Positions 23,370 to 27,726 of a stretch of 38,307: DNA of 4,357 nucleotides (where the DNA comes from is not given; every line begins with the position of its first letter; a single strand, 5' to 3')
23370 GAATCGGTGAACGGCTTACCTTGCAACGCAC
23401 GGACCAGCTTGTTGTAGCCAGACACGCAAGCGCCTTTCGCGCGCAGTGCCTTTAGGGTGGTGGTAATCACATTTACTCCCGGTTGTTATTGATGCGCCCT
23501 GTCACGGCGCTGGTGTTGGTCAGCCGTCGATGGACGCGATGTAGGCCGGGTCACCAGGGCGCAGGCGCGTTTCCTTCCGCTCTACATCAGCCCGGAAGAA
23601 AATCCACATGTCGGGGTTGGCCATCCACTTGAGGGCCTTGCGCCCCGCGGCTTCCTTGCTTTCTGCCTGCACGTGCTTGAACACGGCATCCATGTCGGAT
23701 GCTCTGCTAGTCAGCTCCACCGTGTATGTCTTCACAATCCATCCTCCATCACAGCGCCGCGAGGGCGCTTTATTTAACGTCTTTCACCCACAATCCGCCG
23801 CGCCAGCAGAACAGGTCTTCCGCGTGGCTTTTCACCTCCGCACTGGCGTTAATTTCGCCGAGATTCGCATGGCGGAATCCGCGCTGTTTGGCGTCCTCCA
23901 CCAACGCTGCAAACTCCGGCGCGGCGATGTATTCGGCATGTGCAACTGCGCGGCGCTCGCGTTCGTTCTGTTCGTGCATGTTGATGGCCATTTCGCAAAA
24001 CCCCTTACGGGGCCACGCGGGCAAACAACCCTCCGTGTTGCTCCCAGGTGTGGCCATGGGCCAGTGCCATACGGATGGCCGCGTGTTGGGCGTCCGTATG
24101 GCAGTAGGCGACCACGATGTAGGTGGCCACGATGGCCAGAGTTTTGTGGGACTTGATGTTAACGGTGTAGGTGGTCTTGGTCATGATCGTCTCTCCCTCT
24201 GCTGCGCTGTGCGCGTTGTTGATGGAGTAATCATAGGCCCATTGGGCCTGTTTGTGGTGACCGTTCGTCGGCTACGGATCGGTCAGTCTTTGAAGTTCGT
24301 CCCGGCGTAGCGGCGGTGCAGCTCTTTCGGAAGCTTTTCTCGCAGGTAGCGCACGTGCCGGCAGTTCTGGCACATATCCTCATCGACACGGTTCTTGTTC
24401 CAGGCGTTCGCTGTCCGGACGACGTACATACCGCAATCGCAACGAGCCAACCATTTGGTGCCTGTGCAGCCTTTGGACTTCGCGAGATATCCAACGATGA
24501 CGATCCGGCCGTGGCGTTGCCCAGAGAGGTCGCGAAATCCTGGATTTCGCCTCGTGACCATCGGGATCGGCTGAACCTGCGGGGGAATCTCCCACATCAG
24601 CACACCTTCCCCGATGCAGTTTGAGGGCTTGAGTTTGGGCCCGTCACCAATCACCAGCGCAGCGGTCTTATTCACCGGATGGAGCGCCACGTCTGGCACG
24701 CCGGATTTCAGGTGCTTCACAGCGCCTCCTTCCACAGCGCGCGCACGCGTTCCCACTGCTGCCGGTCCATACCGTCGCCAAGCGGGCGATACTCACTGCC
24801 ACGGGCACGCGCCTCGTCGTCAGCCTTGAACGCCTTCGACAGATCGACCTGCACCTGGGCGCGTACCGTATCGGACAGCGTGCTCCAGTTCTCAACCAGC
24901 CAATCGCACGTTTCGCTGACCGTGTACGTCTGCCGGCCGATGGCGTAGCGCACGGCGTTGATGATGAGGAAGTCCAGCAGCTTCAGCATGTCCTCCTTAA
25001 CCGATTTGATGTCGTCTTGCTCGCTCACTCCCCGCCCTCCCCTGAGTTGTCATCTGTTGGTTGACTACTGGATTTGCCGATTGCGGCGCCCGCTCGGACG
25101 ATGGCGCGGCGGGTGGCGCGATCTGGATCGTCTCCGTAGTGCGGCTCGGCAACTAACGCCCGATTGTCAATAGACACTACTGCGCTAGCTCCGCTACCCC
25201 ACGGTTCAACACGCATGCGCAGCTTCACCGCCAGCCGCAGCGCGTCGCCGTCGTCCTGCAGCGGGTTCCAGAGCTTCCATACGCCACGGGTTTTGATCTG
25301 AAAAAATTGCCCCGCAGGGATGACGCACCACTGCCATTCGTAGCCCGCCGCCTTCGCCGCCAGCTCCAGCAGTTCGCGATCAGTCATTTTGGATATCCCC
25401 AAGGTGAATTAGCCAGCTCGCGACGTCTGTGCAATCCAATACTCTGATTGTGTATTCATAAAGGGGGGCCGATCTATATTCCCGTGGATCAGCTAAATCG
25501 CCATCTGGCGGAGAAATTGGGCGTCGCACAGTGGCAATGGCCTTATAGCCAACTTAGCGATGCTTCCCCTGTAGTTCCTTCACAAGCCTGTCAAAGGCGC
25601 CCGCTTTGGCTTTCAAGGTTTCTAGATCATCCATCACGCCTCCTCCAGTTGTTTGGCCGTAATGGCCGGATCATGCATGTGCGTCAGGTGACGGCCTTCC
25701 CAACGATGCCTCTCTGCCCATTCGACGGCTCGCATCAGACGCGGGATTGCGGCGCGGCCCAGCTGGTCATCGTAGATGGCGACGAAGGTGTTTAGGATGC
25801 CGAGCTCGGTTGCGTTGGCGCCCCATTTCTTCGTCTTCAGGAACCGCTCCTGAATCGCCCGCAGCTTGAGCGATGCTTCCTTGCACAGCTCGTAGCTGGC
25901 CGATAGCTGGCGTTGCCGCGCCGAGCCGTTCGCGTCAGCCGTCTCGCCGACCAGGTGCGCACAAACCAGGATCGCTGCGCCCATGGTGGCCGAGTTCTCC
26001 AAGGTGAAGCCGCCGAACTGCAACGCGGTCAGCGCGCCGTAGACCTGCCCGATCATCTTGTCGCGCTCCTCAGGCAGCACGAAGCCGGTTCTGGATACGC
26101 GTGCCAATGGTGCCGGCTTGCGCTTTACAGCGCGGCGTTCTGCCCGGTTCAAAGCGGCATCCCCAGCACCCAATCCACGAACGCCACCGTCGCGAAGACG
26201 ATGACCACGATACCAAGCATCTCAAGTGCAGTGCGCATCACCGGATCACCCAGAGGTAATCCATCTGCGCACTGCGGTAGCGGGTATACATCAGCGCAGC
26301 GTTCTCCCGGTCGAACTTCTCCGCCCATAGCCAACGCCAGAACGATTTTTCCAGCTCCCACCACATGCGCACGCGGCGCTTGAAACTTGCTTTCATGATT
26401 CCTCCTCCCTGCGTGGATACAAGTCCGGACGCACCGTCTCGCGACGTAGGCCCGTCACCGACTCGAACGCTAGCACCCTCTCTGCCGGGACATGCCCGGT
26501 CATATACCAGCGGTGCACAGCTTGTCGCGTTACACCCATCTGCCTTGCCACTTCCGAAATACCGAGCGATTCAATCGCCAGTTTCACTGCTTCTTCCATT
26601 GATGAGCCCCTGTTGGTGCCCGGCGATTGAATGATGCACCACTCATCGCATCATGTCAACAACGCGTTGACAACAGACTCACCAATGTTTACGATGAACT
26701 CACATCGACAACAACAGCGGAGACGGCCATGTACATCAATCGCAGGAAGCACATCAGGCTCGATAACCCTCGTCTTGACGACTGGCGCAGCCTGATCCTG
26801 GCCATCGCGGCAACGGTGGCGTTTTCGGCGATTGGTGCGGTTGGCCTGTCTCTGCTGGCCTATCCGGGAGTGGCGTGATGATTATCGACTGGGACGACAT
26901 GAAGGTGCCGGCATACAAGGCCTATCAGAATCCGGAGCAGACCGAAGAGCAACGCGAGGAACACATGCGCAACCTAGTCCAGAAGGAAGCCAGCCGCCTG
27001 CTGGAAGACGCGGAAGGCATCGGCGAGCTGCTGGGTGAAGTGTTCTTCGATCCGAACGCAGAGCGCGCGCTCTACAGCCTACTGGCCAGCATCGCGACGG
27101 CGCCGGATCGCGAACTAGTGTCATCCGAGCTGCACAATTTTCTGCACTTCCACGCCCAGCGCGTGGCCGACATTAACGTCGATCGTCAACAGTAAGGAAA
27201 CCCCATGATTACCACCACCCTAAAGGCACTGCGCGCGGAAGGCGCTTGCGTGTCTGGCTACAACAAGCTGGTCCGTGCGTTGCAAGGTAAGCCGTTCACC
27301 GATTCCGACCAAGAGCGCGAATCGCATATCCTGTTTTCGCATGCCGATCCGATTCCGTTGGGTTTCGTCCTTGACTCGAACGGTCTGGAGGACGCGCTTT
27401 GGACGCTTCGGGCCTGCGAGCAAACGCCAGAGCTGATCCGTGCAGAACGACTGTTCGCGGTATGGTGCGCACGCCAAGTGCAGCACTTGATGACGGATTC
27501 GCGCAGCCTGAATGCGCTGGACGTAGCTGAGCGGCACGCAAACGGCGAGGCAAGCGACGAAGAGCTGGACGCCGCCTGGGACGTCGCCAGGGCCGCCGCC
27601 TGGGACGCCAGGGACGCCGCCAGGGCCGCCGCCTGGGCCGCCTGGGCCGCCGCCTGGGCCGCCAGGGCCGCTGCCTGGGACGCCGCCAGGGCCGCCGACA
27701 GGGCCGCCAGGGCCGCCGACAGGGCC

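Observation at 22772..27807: Near-identical paralogous genes in inverted orientation bracket the divergent-promoter region: possible invertible 3.7 kb segment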

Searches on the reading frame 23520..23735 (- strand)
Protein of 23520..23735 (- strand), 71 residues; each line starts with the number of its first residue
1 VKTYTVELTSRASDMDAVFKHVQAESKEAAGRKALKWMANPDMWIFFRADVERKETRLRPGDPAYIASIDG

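Call 22: find_encoding_contigs(protein=window:23520-23735:-, flank=10000, max_places=10)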
Protein window:23520-23735:- (71 aa): 2 contigs read that carry it; 2 places shown.
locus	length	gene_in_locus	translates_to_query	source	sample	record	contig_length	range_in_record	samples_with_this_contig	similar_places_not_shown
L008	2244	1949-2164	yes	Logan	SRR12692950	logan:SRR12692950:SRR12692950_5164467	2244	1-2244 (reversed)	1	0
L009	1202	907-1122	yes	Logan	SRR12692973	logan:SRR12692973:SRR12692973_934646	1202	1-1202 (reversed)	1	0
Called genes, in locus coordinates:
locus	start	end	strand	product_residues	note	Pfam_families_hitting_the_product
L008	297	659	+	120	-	-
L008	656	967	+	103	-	-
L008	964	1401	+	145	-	-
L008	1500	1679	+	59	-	-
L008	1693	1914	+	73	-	-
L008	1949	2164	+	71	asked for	-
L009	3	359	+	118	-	?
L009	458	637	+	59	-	-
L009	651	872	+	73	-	-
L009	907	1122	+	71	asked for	-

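Call 64: search_protein_families(library=pfam, proteins=[window:23520-23735:-], max_evalue=0.01)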
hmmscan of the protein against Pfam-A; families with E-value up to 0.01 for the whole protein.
window:23520-23735:- (71 aa): 0 families

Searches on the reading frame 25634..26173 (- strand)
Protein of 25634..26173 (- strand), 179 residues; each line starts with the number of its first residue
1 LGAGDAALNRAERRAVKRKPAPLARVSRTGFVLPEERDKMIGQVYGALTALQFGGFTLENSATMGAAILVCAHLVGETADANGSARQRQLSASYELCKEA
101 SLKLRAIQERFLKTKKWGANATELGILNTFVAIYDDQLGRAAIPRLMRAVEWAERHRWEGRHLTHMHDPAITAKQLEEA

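Call 3: search_protein_families(library=pfam, proteins=[window:25634-26173:-], max_evalue=0.01)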
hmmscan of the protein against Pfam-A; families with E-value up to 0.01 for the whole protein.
window:25634-26173:- (179 aa): 0 families

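Call 14: search_protein_families(library=phrogs, proteins=[window:25634-26173:-], max_evalue=0.001)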
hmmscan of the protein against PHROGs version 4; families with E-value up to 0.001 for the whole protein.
window:25634-26173:- (179 aa): 0 families

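Call 33: search_protein_families(library=padloc, proteins=[window:25634-26173:-], max_evalue=0.01)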
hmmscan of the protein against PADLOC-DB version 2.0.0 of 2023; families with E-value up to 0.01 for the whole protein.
window:25634-26173:- (179 aa): 0 families

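Call 34: search_protein_families(library=ncbifam, proteins=[window:25634-26173:-], max_evalue=0.01)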
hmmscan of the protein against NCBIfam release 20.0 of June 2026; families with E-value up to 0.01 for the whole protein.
window:25634-26173:- (179 aa): 0 families

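Call 42: find_related_loci(query=window:25634-26173:-, collection=viral_contigs, flank=10000)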
Query window:25634-26173:- (179 aa) in viral_contigs; peptide patterns used: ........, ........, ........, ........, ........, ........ (x = any residue, [..] = any of these).
5 stretches matched a pattern, but none encodes a relative of the query by tblastn (E <= 1e-3).

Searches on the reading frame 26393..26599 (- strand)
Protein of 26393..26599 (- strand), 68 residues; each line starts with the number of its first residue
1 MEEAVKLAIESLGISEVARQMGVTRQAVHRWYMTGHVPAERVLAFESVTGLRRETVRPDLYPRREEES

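Call 3: search_protein_families(library=pfam, proteins=[window:26393-26599:-], max_evalue=0.01)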
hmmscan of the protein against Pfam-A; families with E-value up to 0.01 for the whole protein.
window:26393-26599:- (68 aa): 8 families
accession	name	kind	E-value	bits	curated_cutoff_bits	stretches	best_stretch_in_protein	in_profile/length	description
PF15943.11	YdaS_toxin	-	2.6e-12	46.8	30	1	6-63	2-63/65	Bacterial toxin YdaS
PF14549.12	P22_Cro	-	2.3e-05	24.5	30.2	1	7-49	4-45/60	DNA-binding transcriptional regulator Cro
PF13384.12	HTH_23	-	9.7e-05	22.5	24.6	1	4-31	10-37/50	Homeodomain-like domain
PF13542.12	HTH_Tnp_ISL3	-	0.00024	20.9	27.4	1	3-32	19-47/51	Helix-turn-helix domain of transposase family ISL3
PF13518.12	HTH_28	-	0.00035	21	25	1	3-32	4-33/52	Helix-turn-helix domain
PF13551.12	HTH_29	-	0.00081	19.9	28.1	1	4-31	4-32/64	Winged helix-turn helix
PF00376.29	MerR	-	0.0024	18.1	28.2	1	14-40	2-29/38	MerR family regulatory protein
PF08281.18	Sigma70_r4_2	-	0.0054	16.8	25.7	1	3-32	17-47/54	Sigma-70, region 4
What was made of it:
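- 26393..26599 (-): Cro/YdaS-like helix-turn-helix gene, the first gene of the leftward operon. PF15943 YdaS_toxin at E 2.6e-12, and P22_Cro at 2.3e-5 (call 3).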

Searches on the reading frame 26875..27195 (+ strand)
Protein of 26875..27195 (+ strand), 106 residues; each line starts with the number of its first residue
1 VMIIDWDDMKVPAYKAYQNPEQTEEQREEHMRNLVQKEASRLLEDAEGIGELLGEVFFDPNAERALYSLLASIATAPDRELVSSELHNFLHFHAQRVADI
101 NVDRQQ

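Call 3: search_protein_families(library=pfam, proteins=[window:26875-27195:+], max_evalue=0.01)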
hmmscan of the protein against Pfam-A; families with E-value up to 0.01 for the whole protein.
window:26875-27195:+ (106 aa): 0 families

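Call 51: find_encoding_contigs(protein=window:26875-27195:+, flank=6000, max_places=10)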
Protein window:26875-27195:+ (106 aa): no gene with exactly this product is on record in the collection.

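Call 53: find_encoding_contigs(protein=window:26878-27195:+, flank=6000, max_places=10)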
Protein window:26878-27195:+ (105 aa): 3 contigs read that carry it; 2 places shown.
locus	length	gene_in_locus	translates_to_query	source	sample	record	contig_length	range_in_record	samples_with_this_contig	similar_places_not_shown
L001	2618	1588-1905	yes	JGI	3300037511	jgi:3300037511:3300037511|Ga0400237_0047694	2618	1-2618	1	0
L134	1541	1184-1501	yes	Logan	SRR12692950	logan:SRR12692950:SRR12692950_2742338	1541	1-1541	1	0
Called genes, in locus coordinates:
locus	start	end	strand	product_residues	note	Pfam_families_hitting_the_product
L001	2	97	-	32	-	?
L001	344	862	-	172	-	-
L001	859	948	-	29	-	-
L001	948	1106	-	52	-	-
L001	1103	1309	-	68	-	PF14549:P22_Cro (faint), PF15943:YdaS_toxin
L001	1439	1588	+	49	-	-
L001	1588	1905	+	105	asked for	-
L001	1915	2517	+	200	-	-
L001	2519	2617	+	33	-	?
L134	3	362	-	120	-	?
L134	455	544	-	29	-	-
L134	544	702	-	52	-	-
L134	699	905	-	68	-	PF14549:P22_Cro (faint), PF15943:YdaS_toxin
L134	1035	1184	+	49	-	-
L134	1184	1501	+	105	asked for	-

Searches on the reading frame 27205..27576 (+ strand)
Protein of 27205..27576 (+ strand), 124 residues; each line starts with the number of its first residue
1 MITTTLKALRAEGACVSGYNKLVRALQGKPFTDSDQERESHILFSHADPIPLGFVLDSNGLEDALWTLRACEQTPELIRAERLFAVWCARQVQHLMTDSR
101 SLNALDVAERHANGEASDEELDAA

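Call 48: search_dna_similar(query=window:27205-27576:+, collection=phages, mode=protein, max_rows=60, max_evalue=0.00001)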
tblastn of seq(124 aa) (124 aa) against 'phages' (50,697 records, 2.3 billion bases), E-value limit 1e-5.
Records with a match: 22; places in all: 22; records where one place covers at least 80% of the query: 14.
Best place of each record, by identity: 60-80% 3; <60% 19.
By first word of the organism name: Vibrio 8; Burkholderia 4; Pseudomonas 4; Caudoviricetes 3; Erwinia 2; Curvibacter 1.
By host as written in the record: - 11; Vibrio crassostreae 3; Burkholderia sp. 2; Curvibacter sp. IMCC26059 1; Burkholderia cepacia 1; Vibrio mediterranei Vib-oc-097 (CECT 30098) 1; Vibrio sp. 1; Vibrio mediterranei OcU_367 1; and 1 more.
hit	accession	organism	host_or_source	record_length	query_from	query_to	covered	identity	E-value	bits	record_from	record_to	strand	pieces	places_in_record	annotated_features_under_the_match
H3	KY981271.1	Curvibacter phage P26059A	Curvibacter sp. IMCC26059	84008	1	121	98%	66.9%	4e-52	181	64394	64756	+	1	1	tail fiber protein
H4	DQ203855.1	Burkholderia phage Bcep176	-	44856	2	120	96%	62.2%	7e-41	149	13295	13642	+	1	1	36: gp36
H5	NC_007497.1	Burkholderia phage Bcep176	Burkholderia cepacia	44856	2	120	96%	62.2%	7e-41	149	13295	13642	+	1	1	36: gp36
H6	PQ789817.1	Burkholderia phage vB_E177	Burkholderia sp.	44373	2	120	96%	59.7%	8e-37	137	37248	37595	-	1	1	hypothetical protein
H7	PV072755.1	Burkholderia phage vB_E169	Burkholderia sp.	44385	2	120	96%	59.7%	8e-37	137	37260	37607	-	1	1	hypothetical protein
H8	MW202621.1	Caudoviricetes sp.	Manatee Spring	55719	4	122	96%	53.8%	1e-26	108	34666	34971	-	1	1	hypothetical protein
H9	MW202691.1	Caudoviricetes sp.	Manatee Spring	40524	1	121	98%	52.1%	1e-30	119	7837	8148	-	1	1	hypothetical protein (x2)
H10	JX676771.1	Pseudomonas phage AF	soil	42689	2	121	97%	50.8%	3e-22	96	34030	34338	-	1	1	hypothetical protein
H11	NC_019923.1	Pseudomonas phage AF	soil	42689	2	121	97%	50.8%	3e-22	96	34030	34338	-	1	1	hypothetical protein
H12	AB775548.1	Pseudomonas phage PPpW-3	-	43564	2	114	91%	51.3%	7e-21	92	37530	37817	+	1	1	hypothetical protein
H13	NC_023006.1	Pseudomonas phage PPpW-3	-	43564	2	114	91%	51.3%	7e-21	92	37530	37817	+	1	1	hypothetical protein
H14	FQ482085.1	Erwinia phage phiEt88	-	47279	1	121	98%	44.6%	6e-23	98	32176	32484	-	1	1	hypothetical protein (x2)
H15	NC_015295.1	Erwinia phage phiEt88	-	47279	1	121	98%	44.6%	6e-23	98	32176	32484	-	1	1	hypothetical protein (x2)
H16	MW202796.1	Caudoviricetes sp.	Manatee Spring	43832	2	121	97%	41.8%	4e-19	87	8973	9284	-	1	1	hypothetical protein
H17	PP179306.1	Vibrio phage 97.13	Vibrio mediterranei Vib-oc-097 (CECT ...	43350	1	89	72%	37.1%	4e-7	53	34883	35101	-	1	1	record has no annotation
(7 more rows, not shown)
